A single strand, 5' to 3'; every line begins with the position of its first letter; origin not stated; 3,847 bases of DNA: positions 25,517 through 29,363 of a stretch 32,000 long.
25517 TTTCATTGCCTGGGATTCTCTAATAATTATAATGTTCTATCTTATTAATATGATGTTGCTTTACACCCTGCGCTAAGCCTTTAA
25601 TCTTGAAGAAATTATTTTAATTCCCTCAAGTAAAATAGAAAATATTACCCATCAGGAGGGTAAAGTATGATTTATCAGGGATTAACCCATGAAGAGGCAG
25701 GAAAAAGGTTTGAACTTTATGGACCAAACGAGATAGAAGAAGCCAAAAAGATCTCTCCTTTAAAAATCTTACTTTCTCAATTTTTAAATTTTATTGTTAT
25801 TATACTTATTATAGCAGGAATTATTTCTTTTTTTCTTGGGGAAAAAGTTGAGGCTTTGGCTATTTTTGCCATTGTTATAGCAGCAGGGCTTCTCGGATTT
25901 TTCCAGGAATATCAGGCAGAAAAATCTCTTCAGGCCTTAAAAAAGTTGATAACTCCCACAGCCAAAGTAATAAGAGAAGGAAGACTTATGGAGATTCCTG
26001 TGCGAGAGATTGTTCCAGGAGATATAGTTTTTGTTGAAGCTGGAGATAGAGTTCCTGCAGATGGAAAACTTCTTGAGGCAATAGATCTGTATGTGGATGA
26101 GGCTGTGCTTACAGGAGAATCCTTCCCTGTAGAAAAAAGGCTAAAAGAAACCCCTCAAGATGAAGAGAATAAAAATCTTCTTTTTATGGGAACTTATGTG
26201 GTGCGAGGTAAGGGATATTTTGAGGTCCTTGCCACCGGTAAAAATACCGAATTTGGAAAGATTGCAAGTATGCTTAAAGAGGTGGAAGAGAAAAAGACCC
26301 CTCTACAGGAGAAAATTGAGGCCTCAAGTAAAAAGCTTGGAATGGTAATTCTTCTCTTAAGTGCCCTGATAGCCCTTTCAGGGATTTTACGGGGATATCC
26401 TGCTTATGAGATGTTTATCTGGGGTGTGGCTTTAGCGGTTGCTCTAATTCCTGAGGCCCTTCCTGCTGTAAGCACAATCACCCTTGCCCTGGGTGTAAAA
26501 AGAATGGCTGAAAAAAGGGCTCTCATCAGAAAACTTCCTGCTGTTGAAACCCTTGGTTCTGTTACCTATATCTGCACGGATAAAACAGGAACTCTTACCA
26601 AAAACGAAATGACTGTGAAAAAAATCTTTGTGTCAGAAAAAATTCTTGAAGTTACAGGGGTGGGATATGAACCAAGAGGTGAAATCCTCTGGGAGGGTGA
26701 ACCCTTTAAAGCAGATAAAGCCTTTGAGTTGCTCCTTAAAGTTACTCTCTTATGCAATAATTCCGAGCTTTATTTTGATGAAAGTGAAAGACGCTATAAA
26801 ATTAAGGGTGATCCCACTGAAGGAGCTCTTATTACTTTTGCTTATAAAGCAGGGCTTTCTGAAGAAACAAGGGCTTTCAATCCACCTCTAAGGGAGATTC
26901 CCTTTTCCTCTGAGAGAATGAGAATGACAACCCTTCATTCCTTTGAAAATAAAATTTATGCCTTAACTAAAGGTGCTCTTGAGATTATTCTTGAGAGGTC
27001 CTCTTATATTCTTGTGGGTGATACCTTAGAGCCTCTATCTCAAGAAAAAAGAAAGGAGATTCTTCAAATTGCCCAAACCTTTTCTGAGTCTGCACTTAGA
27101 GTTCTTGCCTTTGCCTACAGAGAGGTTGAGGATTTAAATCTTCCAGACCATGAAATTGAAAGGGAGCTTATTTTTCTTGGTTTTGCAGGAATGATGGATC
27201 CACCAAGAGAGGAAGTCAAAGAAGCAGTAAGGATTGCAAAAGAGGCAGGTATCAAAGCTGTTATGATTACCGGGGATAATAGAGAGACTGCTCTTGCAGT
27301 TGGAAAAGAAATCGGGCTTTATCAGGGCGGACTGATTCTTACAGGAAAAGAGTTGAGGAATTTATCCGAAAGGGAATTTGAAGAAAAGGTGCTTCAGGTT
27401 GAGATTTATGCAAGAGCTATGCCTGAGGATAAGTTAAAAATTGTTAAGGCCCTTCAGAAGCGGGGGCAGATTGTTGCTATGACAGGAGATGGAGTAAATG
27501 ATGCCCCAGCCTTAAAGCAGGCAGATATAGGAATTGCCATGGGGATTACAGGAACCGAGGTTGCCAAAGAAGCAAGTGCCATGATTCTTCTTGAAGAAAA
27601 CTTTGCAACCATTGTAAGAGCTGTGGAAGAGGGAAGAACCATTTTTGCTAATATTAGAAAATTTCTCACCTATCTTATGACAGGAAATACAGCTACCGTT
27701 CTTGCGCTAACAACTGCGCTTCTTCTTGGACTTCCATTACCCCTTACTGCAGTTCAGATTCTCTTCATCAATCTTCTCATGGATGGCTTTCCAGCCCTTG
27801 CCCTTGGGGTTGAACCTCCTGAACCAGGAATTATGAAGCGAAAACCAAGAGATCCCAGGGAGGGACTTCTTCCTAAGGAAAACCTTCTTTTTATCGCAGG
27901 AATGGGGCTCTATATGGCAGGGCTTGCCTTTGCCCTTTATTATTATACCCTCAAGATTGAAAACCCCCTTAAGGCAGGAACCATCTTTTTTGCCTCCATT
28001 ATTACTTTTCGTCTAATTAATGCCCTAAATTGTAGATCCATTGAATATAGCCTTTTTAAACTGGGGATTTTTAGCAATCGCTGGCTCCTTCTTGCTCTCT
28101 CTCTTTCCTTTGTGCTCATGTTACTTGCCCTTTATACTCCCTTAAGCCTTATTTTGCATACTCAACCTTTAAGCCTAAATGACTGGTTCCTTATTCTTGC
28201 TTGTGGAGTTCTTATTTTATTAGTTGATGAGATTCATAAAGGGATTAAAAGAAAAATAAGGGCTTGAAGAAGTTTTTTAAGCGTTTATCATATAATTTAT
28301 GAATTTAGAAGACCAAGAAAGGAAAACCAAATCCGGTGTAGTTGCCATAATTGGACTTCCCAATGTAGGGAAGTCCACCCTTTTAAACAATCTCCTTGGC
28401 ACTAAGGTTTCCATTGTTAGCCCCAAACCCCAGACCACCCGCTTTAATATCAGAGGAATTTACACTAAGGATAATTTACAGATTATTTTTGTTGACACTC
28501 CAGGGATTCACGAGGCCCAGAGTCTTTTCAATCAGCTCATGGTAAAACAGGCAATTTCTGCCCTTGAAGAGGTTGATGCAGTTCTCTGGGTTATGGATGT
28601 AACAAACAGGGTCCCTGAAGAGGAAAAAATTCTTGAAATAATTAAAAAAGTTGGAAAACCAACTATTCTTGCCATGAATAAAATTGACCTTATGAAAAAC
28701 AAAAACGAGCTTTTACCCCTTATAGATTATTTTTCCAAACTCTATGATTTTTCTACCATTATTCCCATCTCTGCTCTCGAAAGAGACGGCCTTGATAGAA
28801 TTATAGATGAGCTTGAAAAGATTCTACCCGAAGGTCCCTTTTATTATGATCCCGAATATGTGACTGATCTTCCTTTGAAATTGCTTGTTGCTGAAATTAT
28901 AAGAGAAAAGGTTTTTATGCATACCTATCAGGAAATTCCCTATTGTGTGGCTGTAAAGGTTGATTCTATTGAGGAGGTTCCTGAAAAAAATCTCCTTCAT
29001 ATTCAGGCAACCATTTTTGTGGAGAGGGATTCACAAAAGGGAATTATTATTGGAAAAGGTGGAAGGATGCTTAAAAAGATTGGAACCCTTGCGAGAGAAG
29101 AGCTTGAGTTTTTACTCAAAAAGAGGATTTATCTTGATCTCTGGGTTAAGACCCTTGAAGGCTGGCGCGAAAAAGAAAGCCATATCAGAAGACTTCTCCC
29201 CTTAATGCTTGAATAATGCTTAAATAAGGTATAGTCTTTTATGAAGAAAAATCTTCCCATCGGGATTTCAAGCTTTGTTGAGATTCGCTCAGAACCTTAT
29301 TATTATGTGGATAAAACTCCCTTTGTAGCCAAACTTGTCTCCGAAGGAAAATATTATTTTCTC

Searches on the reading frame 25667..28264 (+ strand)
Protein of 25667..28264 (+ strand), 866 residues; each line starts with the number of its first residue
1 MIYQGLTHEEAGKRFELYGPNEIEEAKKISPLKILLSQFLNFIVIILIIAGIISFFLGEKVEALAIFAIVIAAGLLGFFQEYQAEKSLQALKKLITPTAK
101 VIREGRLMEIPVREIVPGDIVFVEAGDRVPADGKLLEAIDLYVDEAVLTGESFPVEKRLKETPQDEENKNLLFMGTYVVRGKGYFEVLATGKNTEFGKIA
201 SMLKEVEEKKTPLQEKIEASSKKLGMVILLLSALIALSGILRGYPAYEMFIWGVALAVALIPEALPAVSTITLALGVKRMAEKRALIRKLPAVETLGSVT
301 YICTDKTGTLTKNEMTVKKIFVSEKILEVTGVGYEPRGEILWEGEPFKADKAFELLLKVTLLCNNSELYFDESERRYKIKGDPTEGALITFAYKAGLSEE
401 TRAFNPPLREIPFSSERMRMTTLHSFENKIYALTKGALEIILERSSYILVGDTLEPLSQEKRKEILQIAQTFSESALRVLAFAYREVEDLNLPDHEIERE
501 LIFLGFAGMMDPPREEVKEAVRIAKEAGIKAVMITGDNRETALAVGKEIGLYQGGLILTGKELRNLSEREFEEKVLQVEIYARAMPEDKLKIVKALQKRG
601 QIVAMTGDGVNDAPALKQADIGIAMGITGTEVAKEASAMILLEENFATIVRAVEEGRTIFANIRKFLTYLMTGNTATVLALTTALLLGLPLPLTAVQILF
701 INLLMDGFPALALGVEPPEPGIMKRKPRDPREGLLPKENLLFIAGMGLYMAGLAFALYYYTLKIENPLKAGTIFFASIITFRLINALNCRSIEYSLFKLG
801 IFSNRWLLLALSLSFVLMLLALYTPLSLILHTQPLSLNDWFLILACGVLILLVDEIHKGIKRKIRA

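Call 36: search_protein_families(library=pfam, proteins=[window:25667-28264:+], max_evalue=0.001)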
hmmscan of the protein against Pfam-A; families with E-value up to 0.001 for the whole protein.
window:25667-28264:+ (866 aa): 6 families
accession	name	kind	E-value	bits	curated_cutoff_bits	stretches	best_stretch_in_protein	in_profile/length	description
PF00122.25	E1-E2_ATPase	-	1.7e-55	187.8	28.1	1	94-283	2-181/181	E1-E2 ATPase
PF00689.26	Cation_ATPase_C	-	2.4e-54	184.2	27.3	1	690-859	1-174/175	Cation transporting ATPase, C-terminus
PF13246.12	Cation_ATPase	-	1.2e-21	76.9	21.7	1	362-448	2-91/91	Cation transport ATPase (P-type)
PF00702.32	Hydrolase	-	4.6e-21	76.5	26.4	1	490-620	76-191/191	haloacid dehalogenase-like hydrolase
PF00690.31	Cation_ATPase_N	-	1.4e-16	60.4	20.4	1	3-54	18-69/69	Cation transporter/ATPase, N-terminus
PF08282.18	Hydrolase_3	-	5.2e-05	23.5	20.9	0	592-645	195-247/255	haloacid dehalogenase-like hydrolase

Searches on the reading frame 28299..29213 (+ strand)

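Call 36: search_protein_families(library=pfam, proteins=[window:28299-29213:+], max_evalue=0.001)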
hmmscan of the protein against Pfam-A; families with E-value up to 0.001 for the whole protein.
window:28299-29213:+ (305 aa): 11 families
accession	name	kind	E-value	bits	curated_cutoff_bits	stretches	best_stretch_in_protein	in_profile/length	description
PF01926.29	MMR_HSR1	-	8.4e-29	100.4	21.9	1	15-128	2-113/113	50S ribosome-binding GTPase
PF07650.23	KH_2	-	3.7e-20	72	22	1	212-290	1-78/78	KH domain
PF02421.24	FeoB_N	-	2.8e-15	56.6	27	1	15-171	3-155/156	Ferrous iron transport protein B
PF00009.33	GTP_EFTU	-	4.5e-12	46.4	26.5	1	57-177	66-187/188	Elongation factor Tu GTP binding domain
PF00350.29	Dynamin_N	-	3.4e-10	40.6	27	1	15-49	1-35/168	Dynamin family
PF04548.22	AIG1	-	5.5e-08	32.8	27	1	17-123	5-115/212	AIG1 family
PF02492.25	cobW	-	1.5e-07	31.7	20.7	1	52-137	75-161/180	CobW/HypB/UreG, nucleotide-binding domain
PF00025.27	Arf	-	3.5e-07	30.3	22.3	1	7-171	9-169/174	ADP-ribosylation factor family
PF03193.22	RsgA_GTPase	-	4.1e-07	30.4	30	0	5-74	99-172/174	RsgA GTPase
PF10662.15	PduV-EutP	-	0.00014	22.2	21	1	16-173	5-142/143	Ethanolamine utilisation - propanediol utilisation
PF09439.16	SRPRB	-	0.00023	21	25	1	13-135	4-118/178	Signal recognition particle receptor beta subunit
